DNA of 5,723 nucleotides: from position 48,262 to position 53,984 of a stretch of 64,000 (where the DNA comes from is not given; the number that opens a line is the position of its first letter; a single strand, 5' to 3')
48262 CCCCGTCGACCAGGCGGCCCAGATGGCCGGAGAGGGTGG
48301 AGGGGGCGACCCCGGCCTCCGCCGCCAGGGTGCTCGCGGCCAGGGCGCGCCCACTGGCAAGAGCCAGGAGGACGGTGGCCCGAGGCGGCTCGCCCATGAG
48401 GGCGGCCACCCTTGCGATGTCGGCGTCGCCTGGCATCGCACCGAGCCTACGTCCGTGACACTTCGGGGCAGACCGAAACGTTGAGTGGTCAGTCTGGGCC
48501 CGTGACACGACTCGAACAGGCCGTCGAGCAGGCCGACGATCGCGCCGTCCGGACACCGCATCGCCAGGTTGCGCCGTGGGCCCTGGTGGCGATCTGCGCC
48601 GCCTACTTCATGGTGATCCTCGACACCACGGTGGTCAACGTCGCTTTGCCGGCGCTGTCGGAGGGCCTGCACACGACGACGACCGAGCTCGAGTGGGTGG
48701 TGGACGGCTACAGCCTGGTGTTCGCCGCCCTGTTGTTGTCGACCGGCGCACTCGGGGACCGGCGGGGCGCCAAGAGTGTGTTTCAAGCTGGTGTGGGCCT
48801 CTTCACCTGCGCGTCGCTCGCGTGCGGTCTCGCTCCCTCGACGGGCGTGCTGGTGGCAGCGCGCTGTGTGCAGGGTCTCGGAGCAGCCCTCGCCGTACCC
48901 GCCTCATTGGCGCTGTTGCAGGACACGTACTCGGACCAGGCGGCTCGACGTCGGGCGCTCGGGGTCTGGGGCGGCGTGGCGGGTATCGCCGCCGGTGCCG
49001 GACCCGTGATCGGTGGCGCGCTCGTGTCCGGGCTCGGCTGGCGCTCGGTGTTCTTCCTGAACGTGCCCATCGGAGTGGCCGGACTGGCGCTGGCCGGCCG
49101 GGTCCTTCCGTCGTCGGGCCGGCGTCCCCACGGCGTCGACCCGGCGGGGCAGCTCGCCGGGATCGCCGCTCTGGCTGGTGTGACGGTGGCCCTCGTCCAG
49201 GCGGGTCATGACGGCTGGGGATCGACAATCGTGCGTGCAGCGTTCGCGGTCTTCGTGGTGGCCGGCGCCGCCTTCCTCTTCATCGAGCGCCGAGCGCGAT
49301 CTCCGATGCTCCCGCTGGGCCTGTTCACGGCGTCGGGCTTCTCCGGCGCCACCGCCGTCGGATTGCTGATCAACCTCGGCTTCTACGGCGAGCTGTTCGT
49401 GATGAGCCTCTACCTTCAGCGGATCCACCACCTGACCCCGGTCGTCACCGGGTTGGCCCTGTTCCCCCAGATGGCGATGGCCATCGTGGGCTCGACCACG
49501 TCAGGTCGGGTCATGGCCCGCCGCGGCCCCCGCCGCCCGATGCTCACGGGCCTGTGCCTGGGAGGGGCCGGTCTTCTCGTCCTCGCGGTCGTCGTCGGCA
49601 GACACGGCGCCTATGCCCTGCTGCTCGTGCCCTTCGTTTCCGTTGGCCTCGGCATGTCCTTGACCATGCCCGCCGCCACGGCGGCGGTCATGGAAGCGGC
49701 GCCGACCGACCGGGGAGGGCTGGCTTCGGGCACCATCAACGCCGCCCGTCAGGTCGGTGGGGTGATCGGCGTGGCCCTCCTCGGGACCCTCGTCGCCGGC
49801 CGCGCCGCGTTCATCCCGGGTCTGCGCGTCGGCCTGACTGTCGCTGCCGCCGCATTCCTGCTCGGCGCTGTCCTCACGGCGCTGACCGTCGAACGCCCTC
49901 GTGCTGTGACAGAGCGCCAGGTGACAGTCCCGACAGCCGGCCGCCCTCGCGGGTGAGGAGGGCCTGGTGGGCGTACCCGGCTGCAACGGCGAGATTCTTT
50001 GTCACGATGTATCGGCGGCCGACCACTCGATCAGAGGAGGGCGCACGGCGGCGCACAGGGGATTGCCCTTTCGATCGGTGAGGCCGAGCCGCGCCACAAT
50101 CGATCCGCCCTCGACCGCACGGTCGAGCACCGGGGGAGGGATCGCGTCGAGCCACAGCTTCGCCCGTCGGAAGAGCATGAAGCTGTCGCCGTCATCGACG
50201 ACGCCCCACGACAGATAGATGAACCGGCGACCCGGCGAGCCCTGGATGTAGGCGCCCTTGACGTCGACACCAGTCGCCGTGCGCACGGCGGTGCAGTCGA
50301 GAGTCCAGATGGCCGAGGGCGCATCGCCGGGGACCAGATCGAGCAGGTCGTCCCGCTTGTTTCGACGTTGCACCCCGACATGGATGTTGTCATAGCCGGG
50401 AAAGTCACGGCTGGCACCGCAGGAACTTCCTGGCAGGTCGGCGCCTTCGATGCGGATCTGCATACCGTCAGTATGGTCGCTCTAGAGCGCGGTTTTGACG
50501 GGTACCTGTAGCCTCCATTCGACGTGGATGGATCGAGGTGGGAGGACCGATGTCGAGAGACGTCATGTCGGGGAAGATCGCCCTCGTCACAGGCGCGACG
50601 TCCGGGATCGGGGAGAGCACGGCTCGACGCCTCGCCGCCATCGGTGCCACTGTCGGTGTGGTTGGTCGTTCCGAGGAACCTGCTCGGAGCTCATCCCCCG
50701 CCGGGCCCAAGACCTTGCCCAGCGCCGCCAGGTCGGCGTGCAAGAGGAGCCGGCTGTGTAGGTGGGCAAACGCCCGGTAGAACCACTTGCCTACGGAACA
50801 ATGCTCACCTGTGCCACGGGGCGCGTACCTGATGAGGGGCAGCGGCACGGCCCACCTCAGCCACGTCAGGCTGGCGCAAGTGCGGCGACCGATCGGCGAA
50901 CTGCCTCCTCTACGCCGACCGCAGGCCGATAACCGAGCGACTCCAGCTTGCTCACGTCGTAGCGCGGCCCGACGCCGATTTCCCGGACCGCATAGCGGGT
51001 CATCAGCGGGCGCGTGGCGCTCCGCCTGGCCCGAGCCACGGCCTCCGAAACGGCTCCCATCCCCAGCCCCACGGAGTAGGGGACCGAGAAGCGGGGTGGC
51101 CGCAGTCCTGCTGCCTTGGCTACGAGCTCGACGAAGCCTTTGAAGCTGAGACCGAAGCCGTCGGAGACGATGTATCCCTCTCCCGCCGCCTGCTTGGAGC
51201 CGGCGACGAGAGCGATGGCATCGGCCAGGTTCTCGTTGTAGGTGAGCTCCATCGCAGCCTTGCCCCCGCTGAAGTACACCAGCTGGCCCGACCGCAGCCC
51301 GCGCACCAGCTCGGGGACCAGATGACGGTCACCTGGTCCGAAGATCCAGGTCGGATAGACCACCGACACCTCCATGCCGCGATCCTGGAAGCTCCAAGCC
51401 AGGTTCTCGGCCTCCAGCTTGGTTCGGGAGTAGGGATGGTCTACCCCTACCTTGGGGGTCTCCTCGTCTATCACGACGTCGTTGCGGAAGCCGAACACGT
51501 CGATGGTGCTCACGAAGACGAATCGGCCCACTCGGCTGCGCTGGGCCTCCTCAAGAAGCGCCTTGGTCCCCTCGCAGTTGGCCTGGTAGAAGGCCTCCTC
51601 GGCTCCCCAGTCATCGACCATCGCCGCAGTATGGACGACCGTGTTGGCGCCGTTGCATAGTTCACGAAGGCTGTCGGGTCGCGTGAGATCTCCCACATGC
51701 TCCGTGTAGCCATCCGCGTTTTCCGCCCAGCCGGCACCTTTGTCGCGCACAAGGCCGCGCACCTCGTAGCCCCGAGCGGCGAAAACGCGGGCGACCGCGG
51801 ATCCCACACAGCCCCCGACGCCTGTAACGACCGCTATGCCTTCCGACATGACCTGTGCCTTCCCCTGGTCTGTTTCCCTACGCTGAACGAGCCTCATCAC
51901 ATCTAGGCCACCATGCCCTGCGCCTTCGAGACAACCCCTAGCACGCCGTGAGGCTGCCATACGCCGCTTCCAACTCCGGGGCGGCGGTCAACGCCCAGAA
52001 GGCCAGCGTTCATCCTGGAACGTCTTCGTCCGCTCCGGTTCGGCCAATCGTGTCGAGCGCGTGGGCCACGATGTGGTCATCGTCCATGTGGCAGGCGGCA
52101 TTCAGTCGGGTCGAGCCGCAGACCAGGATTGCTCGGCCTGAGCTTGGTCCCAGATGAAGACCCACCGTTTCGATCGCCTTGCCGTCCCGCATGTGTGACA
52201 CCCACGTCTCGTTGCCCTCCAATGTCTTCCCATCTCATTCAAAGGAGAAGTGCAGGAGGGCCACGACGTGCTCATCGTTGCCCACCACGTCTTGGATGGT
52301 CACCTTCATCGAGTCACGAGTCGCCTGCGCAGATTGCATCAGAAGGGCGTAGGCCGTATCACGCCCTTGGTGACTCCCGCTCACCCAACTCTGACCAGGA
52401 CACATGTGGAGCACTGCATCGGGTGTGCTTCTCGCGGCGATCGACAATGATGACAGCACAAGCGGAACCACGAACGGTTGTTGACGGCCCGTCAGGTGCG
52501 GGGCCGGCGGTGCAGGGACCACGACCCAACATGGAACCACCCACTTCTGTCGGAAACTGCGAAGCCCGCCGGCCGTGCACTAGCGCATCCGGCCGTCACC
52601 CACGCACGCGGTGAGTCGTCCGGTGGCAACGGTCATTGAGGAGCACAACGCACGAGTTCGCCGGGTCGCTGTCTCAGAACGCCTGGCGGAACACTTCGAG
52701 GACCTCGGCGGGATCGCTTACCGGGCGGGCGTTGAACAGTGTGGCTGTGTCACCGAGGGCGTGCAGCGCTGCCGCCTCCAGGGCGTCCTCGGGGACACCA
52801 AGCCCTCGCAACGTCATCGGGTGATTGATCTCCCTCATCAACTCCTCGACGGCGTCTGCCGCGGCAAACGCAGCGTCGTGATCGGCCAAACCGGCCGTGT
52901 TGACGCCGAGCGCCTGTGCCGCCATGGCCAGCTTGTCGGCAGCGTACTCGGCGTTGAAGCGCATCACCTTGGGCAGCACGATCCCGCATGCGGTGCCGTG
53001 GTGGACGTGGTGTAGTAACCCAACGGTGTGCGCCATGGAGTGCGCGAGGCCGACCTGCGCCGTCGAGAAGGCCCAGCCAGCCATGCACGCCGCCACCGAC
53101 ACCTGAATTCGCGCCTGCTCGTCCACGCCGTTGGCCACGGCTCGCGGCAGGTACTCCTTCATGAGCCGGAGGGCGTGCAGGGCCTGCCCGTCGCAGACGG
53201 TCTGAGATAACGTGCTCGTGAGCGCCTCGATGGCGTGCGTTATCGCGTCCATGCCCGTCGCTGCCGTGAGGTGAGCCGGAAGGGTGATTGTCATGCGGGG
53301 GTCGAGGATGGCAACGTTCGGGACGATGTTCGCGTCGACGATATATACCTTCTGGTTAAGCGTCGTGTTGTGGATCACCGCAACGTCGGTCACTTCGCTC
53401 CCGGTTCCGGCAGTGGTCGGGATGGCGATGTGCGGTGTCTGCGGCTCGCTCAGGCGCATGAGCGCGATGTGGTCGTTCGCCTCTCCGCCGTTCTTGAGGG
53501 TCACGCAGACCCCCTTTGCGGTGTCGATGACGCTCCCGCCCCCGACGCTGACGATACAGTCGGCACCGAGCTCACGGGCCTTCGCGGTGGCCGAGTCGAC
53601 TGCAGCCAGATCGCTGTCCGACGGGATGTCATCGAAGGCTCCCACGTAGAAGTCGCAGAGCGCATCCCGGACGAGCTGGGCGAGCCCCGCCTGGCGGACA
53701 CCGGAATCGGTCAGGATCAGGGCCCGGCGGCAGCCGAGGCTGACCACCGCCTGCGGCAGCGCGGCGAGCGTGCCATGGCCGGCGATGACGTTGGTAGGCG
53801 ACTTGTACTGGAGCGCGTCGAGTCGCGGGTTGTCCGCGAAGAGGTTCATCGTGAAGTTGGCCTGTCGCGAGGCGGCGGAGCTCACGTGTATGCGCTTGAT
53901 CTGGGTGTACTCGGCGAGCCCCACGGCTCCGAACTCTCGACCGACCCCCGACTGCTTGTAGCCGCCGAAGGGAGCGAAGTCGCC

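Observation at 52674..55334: Aldehyde dehydrogenase :: Fe-alcohol dehydrogenase fusion that is not a classical AdhE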

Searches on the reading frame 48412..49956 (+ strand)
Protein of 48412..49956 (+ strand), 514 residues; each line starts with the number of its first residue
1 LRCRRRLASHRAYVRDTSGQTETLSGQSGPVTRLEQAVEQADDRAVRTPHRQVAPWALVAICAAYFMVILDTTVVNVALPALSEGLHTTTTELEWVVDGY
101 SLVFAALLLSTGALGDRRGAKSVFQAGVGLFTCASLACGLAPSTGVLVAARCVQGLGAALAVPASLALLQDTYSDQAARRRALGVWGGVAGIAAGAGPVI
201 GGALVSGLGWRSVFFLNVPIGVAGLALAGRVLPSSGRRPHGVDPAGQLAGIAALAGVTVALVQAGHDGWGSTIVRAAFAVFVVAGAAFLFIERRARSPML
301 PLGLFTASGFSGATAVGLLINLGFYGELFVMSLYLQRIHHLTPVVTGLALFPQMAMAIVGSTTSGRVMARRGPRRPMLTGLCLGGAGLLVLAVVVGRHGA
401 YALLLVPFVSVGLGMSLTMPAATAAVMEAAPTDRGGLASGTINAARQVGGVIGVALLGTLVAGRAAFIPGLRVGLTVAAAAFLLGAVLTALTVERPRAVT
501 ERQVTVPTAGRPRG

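Call 17: search_protein_families(library=pfam, proteins=[window:48412-49956:+], max_evalue=0.001)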
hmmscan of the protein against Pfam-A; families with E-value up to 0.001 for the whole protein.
window:48412-49956:+ (514 aa): 1 family
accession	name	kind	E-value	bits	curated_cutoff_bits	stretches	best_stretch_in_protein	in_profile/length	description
PF07690.21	MFS_1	-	4.9e-63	213.6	33.4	2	62-453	2-346/347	Major Facilitator Superfamily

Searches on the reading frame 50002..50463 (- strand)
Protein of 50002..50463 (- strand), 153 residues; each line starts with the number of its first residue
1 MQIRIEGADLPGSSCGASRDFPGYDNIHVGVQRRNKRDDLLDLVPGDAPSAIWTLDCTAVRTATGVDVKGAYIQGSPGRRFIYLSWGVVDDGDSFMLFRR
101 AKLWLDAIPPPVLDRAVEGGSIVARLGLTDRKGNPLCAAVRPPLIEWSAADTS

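Call 42: search_protein_families(library=pfam, proteins=[window:50002-50463:-], max_evalue=0.001)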
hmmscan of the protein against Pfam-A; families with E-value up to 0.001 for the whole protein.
window:50002-50463:- (153 aa): 1 family
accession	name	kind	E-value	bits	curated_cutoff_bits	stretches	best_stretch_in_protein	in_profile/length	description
PF19452.4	DUF5990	-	5.2e-49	166.1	23.2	1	1-149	1-139/140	Family of unknown function (DUF5990)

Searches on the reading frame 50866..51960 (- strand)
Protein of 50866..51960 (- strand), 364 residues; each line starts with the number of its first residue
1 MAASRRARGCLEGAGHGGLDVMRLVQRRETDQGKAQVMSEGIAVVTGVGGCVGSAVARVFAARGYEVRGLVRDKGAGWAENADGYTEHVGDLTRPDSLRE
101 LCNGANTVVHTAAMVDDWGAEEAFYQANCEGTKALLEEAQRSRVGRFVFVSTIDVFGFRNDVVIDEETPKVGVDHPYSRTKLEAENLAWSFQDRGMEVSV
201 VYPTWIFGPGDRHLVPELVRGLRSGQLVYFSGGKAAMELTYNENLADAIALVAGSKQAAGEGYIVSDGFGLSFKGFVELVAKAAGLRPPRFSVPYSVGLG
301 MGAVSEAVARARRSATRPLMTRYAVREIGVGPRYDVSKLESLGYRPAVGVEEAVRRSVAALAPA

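Call 17: search_protein_families(library=pfam, proteins=[window:50866-51960:-], max_evalue=0.001)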
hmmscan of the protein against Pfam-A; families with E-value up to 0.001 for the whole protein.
window:50866-51960:- (364 aa): 8 families
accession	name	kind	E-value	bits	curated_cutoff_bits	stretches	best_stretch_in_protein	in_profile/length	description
PF01370.27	Epimerase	-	5.8e-36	124.5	20.9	1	44-261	2-233/240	NAD dependent epimerase/dehydratase family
PF01073.25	3Beta_HSD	-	7.5e-29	101.1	22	1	44-290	1-274/280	3-beta hydroxysteroid dehydrogenase/isomerase family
PF16363.11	GDP_Man_Dehyd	-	4.4e-18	66.3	27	1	45-355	2-330/332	GDP-mannose 4,6 dehydratase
PF07993.18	NAD_binding_4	-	6.3e-13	48.9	20.1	1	95-216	79-213/258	Male sterility protein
PF13460.12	NAD_binding_10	-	8.2e-13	49.1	27.2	1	48-190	2-139/184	NAD(P)H-binding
PF04321.23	RmlD_sub_bind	-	2.9e-12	46.7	27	1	44-258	4-202/287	RmlD substrate binding domain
PF05368.20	NmrA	-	5.4e-08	33.2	27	1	44-151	6-106/298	NmrA-like family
PF02719.21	Polysacc_synt_2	-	0.00018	21.2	20.2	0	86-152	57-128/293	Polysaccharide biosynthesis protein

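Call 44: search_protein_families(library=ncbifam, proteins=[window:50866-51960:-], max_evalue=0.001)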
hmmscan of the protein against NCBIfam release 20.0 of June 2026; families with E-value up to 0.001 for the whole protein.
window:50866-51960:- (364 aa): 23 families
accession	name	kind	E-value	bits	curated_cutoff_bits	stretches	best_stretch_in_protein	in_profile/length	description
NF042422.1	oxyalk_red_OleD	equivalog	3.3e-48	164.7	580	1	44-359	4-326/329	2-alkyl-3-oxoalkanoate reductase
TIGR03466.1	HpnA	hypoth_equivalog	3.4e-39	134.6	367.65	1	43-358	3-318/327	hopanoid-associated sugar epimerase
NF042423.1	oxyalk_red_Shew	equivalog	1.2e-37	129.8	580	1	43-356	11-330/331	2-alkyl-3-oxoalkanoate reductase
TIGR04180.1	EDH_00030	hypoth_equivalog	5.4e-25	88.1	475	1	44-284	2-256/297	NAD-dependent 4,6-dehydratase LegB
NF052578.1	StrlDmthSdmBMthl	equivalog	1.1e-22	81.3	600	1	43-359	3-320/328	sterol demethylase protein SdmB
TIGR01746.1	Thioester-redct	subfamily_domain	1.9e-13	50.4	213.35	1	99-210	83-202/371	thioester reductase domain-containing protein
TIGR01179.1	galE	equivalog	7.2e-13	48.1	262.3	1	44-199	3-167/332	UDP-glucose 4-epimerase GalE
TIGR01181.1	dTDP_gluc_dehyt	equivalog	2.6e-12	46.5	365.1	1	45-358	4-308/321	dTDP-glucose 4,6-dehydratase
TIGR01214.1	rmlD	equivalog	1.3e-10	40.8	224.05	1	44-329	3-268/285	dTDP-4-dehydrorhamnose reductase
NF041293.1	G6PDh_Azf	equivalog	4e-10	39.5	400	1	44-157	6-120/252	NAD-dependent glucose-6-phosphate dehydrogenase Azf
NF005539.0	PRK07201.1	equivalog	1.1e-09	37.6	549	1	44-190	4-163/657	SDR family oxidoreductase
NF047350.1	aureusi_NRPS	equivalog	4.4e-08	30.5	2500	1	88-157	2093-2160/2373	aureusimine non-ribosomal peptide synthetase AusA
NF004520.0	PRK05865.1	equivalog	4.3e-07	28.2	1509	1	44-154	4-105/854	sugar epimerase family protein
NF058621.1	DiazavRedAvaA7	equivalog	2e-06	27.7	400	1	44-176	4-137/304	3-diazoavenalumate denitrifying reductase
TIGR01777.1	yfcH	hypoth_equivalog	3.6e-06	26.8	207.35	1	44-294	2-250/292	TIGR01777 family oxidoreductase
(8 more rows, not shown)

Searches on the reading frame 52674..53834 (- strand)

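Call 44: search_protein_families(library=ncbifam, proteins=[window:52674-53834:-], max_evalue=0.001)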
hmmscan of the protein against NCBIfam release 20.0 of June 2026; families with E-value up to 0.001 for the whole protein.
window:52674-53834:- (386 aa): 17 families
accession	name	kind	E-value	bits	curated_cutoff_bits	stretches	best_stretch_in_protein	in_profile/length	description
NF053866.1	CholDhdGbsBBac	equivalog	2.2e-84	283.3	550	1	9-386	11-391/392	choline dehydrogenase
TIGR02638.1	lactal_redase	equivalog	1e-83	281.3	523.15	1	18-374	12-372/379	lactaldehyde reductase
NF041833.1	Fe_ADH_ErcA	equivalog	1.1e-80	271.6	550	1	15-386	10-382/382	alcohol dehydrogenase-like regulatory protein ErcA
NF007911.0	PRK10624.1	equivalog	1e-76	258.4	537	1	18-386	13-382/382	lactaldehyde reductase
NF058672.1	4HyButDHCUPNE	equivalog_domain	2.8e-74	250.6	500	1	14-374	8-367/378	4-hydroxybutyrate dehydrogenase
NF010378.0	PRK13805.1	equivalog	1.7e-71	241.2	951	1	9-355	458-830/872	bifunctional acetaldehyde-CoA/alcohol dehydrogenase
NF007363.0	PRK09860.1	equivalog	1.1e-69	235.4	581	1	14-385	11-382/383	L-threonine dehydrogenase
NF050025.1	SulfAcetaldRedSarD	equivalog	5.3e-64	216.5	700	1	9-379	4-378/385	sulfoacetaldehyde reductase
NF011998.0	PRK15454.1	equivalog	1e-60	205.5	556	1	10-373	24-383/395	ethanolamine utilization ethanol dehydrogenase EutG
TIGR03405.1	Phn_Fe-ADH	equivalog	1.8e-55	188.2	423.7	1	10-317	1-311/355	iron-containing alcohol dehydrogenase PsrA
TIGR04266.1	NDMA_methanol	equivalog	1.2e-41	142.9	625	1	29-339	32-348/420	NDMA-dependent methanol dehydrogenase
NF011717.0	PRK15138.1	equivalog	3.4e-27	95.5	645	1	8-352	4-353/387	alcohol dehydrogenase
NF041822.1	daptide_DH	equivalog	6e-19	68.1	300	1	37-232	2-203/363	daptide-type RiPP biosynthesis dehydogenase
NF006941.0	PRK09423.1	subfamily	2e-13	49.9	336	1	10-209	5-184/367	glycerol dehydrogenase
NF002022.0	PRK00843.1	equivalog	3.1e-07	29.7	413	1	12-113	10-110/350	NAD(P)-dependent glycerol-1-phosphate dehydrogenase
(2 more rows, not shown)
